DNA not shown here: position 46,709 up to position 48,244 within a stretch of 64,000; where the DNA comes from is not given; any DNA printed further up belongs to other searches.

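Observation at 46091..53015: Seven-gene operon with a GshA-type ligase, two ATP-grasp ligases, an Ntn amidohydrolase and three esterases, directly upstream of superoxide dismutase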

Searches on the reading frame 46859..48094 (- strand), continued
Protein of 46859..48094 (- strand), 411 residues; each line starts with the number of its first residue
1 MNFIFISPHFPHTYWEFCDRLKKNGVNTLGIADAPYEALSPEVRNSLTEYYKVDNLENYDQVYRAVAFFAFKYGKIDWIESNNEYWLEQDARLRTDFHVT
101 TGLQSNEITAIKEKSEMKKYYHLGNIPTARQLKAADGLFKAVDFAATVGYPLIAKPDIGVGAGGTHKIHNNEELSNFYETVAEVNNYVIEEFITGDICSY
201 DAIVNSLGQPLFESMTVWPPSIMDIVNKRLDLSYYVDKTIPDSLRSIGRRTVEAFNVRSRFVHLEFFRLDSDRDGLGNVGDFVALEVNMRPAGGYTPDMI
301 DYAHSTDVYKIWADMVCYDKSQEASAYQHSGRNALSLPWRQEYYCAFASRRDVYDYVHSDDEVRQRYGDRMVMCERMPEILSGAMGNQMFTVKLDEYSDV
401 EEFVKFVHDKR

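Call 34: search_protein_families(library=ncbifam, proteins=[L086:10506-11678:+, L087:6763-7938:+, L087:5533-6708:+], max_evalue=0.001)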
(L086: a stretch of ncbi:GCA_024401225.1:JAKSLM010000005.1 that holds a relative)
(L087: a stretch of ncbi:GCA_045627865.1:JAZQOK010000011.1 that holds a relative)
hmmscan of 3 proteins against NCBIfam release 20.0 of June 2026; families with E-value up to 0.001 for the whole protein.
L086:10506-11678:+ (390 aa): 45 families (the best 25 are shown)
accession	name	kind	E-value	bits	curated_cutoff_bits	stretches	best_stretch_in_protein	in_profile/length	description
TIGR01326.1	OAH_OAS_sulfhy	subfamily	1.4e-95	320.5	495.1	2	3-229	2-228/418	O-acetylhomoserine aminocarboxypropyltransferase/cysteine synthase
NF006096.0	PRK08248.1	equivalog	1e-88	297.8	726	2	2-227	8-233/431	homocysteine synthase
NF004609.0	PRK05939.1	equivalog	6.7e-88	295.3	555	2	5-225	8-227/412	cystathionine gamma-synthase family protein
TIGR01325.1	O_suc_HS_sulf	equivalog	5.4e-87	291.9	510.05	1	22-389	18-380/380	O-succinylhomoserine sulfhydrylase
TIGR01328.1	met_gam_lyase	equivalog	2.9e-85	286.5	549.7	1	2-389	3-388/391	methionine gamma-lyase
NF006003.0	PRK08133.1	equivalog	1.2e-84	284.3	522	1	2-389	11-394/396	O-succinylhomoserine sulfhydrylase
NF006004.0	PRK08134.1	equivalog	1.1e-81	274.8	636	2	3-226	9-232/433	O-acetylhomoserine aminocarboxypropyltransferase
NF005695.0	PRK07503.1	equivalog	7e-81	272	666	1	5-390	12-395/403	methionine gamma-lyase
NF004125.0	PRK05613.1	equivalog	1.8e-80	270.6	765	2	5-228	16-240/437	O-acetylhomoserine/O-acetylserine sulfhydrylase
NF004876.0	PRK06234.1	subfamily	1.9e-80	270.9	666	1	5-389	11-395/400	methionine gamma-lyase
NF004757.0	PRK06084.1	equivalog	1.6e-79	267.7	790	2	1-235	1-235/425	bifunctional O-acetylhomoserine aminocarboxypropyltransferase/cysteine synthase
NF005872.0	PRK07812.1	equivalog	1.7e-77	260.8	703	2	7-229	21-244/439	bifunctional o-acetylhomoserine/o-acetylserine sulfhydrylase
NF004650.0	PRK05994.1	equivalog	2.3e-77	260.6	667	2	4-227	9-232/427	O-acetylhomoserine aminocarboxypropyltransferase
NF005870.0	PRK07810.1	equivalog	2.1e-75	253.7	618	1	2-389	18-405/406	O-succinylhomoserine sulfhydrylase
NF006347.0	PRK08574.1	equivalog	6e-71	239.2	477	1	1-389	1-382/385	cystathionine gamma-synthase family protein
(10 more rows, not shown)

L087:6763-7938:+ (391 aa): 47 families (the best 25 are shown)
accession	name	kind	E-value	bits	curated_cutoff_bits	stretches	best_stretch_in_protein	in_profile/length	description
TIGR01326.1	OAH_OAS_sulfhy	subfamily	4e-94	315.7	495.1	2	4-229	3-228/418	O-acetylhomoserine aminocarboxypropyltransferase/cysteine synthase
TIGR01328.1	met_gam_lyase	equivalog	1.8e-88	297.1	549.7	1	2-390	3-389/391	methionine gamma-lyase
NF005695.0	PRK07503.1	equivalog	3.3e-87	292.8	666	1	4-390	11-395/403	methionine gamma-lyase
NF004609.0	PRK05939.1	equivalog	1.4e-86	291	555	1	5-390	8-409/412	cystathionine gamma-synthase family protein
NF006096.0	PRK08248.1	equivalog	8.6e-86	288.2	726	2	3-224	9-230/431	homocysteine synthase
TIGR01325.1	O_suc_HS_sulf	equivalog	3.3e-83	279.4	510.05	1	21-389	17-380/380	O-succinylhomoserine sulfhydrylase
NF004757.0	PRK06084.1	equivalog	9.7e-83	278.4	790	2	1-235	1-235/425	bifunctional O-acetylhomoserine aminocarboxypropyltransferase/cysteine synthase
NF006003.0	PRK08133.1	equivalog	5.2e-81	272.3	522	1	5-390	14-395/396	O-succinylhomoserine sulfhydrylase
NF004876.0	PRK06234.1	subfamily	2.7e-79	267.1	666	1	4-390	10-396/400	methionine gamma-lyase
NF006347.0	PRK08574.1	equivalog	3.6e-77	259.7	477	1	2-390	2-383/385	cystathionine gamma-synthase family protein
NF005871.0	PRK07811.1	equivalog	2.9e-75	253.3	513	1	3-390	13-387/389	cystathionine gamma-synthase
NF006004.0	PRK08134.1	equivalog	3e-74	250.2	636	2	3-223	9-229/433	O-acetylhomoserine aminocarboxypropyltransferase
NF004650.0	PRK05994.1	equivalog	3.6e-74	250.1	667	2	4-232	9-236/427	O-acetylhomoserine aminocarboxypropyltransferase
NF005872.0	PRK07812.1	equivalog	7.6e-74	248.7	703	2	5-225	19-240/439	bifunctional o-acetylhomoserine/o-acetylserine sulfhydrylase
NF006097.0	PRK08249.1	equivalog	1.2e-70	237.9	600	1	2-390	10-394/402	cystathionine gamma-synthase family protein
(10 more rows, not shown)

L087:5533-6708:+ (391 aa): 67 families (the best 25 are shown)
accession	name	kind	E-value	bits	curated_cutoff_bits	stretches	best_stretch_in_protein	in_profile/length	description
TIGR04350.1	C_S_lyase_PatB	subfamily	6.1e-132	440.1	340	1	7-390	1-382/384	PatB family C-S lyase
NF041364.1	GntC_guanitoxin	equivalog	1.5e-37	129.3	415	1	39-387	6-353/356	guanitoxin biosynthesis PLP-dependent (S)-gamma-hydroxy-L-arginine cyclodehydratase GntC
NF004770.0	PRK06108.1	subfamily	3.2e-34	118.4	422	1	23-389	28-390/396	pyridoxal phosphate-dependent aminotransferase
NF004975.0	PRK06348.1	equivalog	1.2e-31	110.1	549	1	31-387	29-379/384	pyridoxal phosphate-dependent aminotransferase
NF005588.0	PRK07309.1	equivalog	1.6e-27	96.4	576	1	32-388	31-383/391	pyridoxal phosphate-dependent aminotransferase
NF006756.0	PRK09276.1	subfamily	1.6e-27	96.4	507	1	31-388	31-383/387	LL-diaminopimelate aminotransferase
NF006230.0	PRK08363.1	equivalog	2.8e-27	95.5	534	1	41-387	43-388/398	alanine aminotransferase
TIGR01265.1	tyr_nico_aTase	subfamily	1.1e-26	93.8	292.45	1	42-387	46-395/403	tyrosine/nicotianamine family aminotransferase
NF005817.0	PRK07683.1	equivalog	2e-26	92.6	575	1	30-387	27-377/387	aminotransferase A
NF041091.1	asp_aminotase_Arch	equivalog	1.4e-25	89.9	550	1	32-389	28-373/376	aspartate aminotransferase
TIGR03540.1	DapC_direct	equivalog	3.5e-25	88.7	593.25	1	31-387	29-380/383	LL-diaminopimelate aminotransferase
NF005816.0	PRK07682.1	equivalog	6.5e-25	87.6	620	1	33-387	31-379/390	aminotransferase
NF005744.0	PRK07568.1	subfamily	2.6e-24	85.8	389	1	36-323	35-317/398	pyridoxal phosphate-dependent aminotransferase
NF005815.0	PRK07681.1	equivalog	2.9e-24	85.8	545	1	32-388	33-383/399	LL-diaminopimelate aminotransferase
NF006229.0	PRK08361.1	equivalog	1.1e-23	83.8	624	1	32-390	34-387/391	aspartate aminotransferase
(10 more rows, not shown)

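Call 43: predict_structure(alignment_id=A2)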
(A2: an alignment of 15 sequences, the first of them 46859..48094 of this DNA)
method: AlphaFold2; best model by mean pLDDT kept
length: 411 residues; sequences in the alignment: 15
mean_pLDDT: 66.6   pTM: 0.61
mean pLDDT of the five models: 66.6, 65.1, 64.8, 64.3, 63.6
residues with pLDDT >= 90: 40; 70-90: 177; 50-70: 89; < 50: 105
segments of 3 or more residues with pLDDT < 50: 83-101, 160-163, 219-237, 291-342, 377-386
pLDDT, mean of each block of 10 residues (from residue 1): 72 61 81 83 86 77 82 78 39 33 58 74 86 95 92 72 64 93 87 69 76 61 41 47 86 76 71 81 67 32 25 30 38 42 59 78 86 55 49 70 80 77
secondary structure, 60 per line:
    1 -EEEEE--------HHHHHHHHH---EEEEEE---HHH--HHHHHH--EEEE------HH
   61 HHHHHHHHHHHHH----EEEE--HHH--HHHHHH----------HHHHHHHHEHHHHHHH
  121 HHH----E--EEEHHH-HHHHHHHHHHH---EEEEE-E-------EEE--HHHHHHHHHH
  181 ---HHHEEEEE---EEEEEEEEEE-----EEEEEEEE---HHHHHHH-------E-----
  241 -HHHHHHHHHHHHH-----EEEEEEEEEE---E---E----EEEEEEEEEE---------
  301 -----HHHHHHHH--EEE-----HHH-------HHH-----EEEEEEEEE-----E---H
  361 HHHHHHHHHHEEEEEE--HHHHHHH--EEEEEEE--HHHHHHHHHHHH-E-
elements in order: E2-6 H15-23 E27-32 H41-46 E49-52 H59-73 E78-81 H89-94 H105-112 H114-123 E131-133 H138-148 E152-156 E166-168 H171-180 E187-191 E195-204 E210-217 H221-227 H242-254 E260-269 E282-291 H306-313 E316-318 E342-350 H360-370 E371-376 H379-385 E388-394 H397-408

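Call 48: fold_search(model_id=the predicted structure, library=pdb)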
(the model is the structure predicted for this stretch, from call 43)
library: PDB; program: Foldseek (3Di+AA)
matches with E <= 10: 1776; with E <= 0.001: 417
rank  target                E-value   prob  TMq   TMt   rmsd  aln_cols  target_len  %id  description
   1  4wd3_A                1.5e-18  1.00  0.40  0.42  14.3       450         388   19  Crystal structure of an L-amino acid ligase RizA (released 2015-09-09)
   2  3wnz                  1.5e-14  1.00  0.38  0.34  14.7       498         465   14  Crystal structure of Bacillus subtilis YwfE, an L-amino acid ligase, with bound ADP-Mg-Pi (released 2014-05-14)
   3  3vmm                  1.5e-14  1.00  0.37  0.33  14.9       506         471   14  Crystal structure of BacD, an L-amino acid dipeptide ligase from Bacillus subtilis (released 2012-04-11)
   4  3vot_B                2.1e-14  1.00  0.35  0.37  14.1       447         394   13  Crystal structure of L-amino acid ligase from Bacillus licheniformis (released 2012-11-07)
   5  4dim                  2.2e-14  1.00  0.34  0.35  14.8       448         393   13  Crystal structure of phosphoribosylglycinamide synthetase from Anaerococcus prevotii (released 2012-02-29)
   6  3wo1                  4.7e-14  1.00  0.37  0.33  14.7       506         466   14  Crystal structure of Trp332Ala mutant YwfE, an L-amino acid ligase, with bound ADP-Mg-Ala (released 2014-05-14)
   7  1kj8_A                1.1e-13  1.00  0.35  0.36  13.4       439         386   15  Crystal Structure of PurT-Encoded Glycinamide Ribonucleotide Transformylase in Complex with Mg-ATP and GAR (released 2002-06-28)
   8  3ax6_A                3.8e-13  1.00  0.35  0.39  12.9       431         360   14  Crystal structure of N5-carboxyaminoimidazole ribonucleotide synthetase from Thermotoga maritima (released 2012-04-25)
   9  3v4s_A                4.5e-13  1.00  0.36  0.38  13.5       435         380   11  Crystal Structure of ADP-ATP complex of purK: N5-carboxyaminoimidazole ribonucleotide synthetase (released 2013-02-13)
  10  3ax6_C                8.6e-13  1.00  0.35  0.39  12.8       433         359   15  Crystal structure of N5-carboxyaminoimidazole ribonucleotide synthetase from Thermotoga maritima (released 2012-04-25)
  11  7zz3_A                1.5e-12  1.00  0.39  0.17  14.3       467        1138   14  Cryo-EM structure of "BC react" conformation of Lactococcus lactis pyruvate carboxylase with acetyl-CoA (released 2022-10-12)
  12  3vpb_A                1.6e-12  1.00  0.36  0.49  11.3       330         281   16  ArgX from Sulfolobus tokodaii complexed with LysW/Glu/ADP/Mg/Zn/Sulfate (released 2013-02-27)
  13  3vpb_B                1.7e-12  1.00  0.36  0.49  10.8       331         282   15  ArgX from Sulfolobus tokodaii complexed with LysW/Glu/ADP/Mg/Zn/Sulfate (released 2013-02-27)
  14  4ffr                  1.8e-12  1.00  0.35  0.40  14.4       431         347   13  SeMet-labeled PylC (remote) (released 2012-09-19)
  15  1ulz                  1.9e-12  1.00  0.35  0.33  13.7       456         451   12  Crystal structure of the biotin carboxylase subunit of pyruvate carboxylase (released 2004-03-09)
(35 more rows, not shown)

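Call 72: find_encoding_contigs(protein=P0178, flank=8000, max_places=1)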
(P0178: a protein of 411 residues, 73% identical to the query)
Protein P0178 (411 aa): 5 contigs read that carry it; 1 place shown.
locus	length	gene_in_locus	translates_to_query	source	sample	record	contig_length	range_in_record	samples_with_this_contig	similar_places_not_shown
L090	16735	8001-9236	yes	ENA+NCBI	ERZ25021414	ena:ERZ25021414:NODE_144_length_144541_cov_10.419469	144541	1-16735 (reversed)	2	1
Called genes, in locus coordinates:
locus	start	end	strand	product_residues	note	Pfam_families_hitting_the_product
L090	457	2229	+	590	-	PF00128:Alpha-amylase, PF14701:hDGE_amylase (faint)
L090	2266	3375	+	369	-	PF05496:RuvB_N (faint), PF13177:DNA_pol3_delta2, PF13401:AAA_22 (faint), PF00004:AAA, PF22608:DNAX_ATPase_lid, PF21960:RCF1-5-like_lid (weak)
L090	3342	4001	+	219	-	-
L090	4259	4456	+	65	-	-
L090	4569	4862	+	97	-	PF00583:Acetyltransf_1, PF13508:Acetyltransf_7, PF13673:Acetyltransf_10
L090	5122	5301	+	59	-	PF14056:DUF4250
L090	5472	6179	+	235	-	-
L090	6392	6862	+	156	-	-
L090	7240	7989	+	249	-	-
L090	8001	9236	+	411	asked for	PF02786:CPSase_L_D2 (faint), PF13535:ATP-grasp_4 (weak)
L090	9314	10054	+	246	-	PF00756:Esterase (weak)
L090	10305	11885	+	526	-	PF12161:HsdM_N, PF02384:N6_Mtase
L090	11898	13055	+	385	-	PF17761:DUF1016_N, PF06250:YhcG_C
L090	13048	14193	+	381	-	PF01420:Methylase_S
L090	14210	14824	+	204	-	-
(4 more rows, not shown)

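Call 76: search_protein_families(library=padloc, proteins=[window:46859-48094:-], max_evalue=0.001)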
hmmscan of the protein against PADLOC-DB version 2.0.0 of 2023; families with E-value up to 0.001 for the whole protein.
window:46859-48094:- (411 aa): 0 families
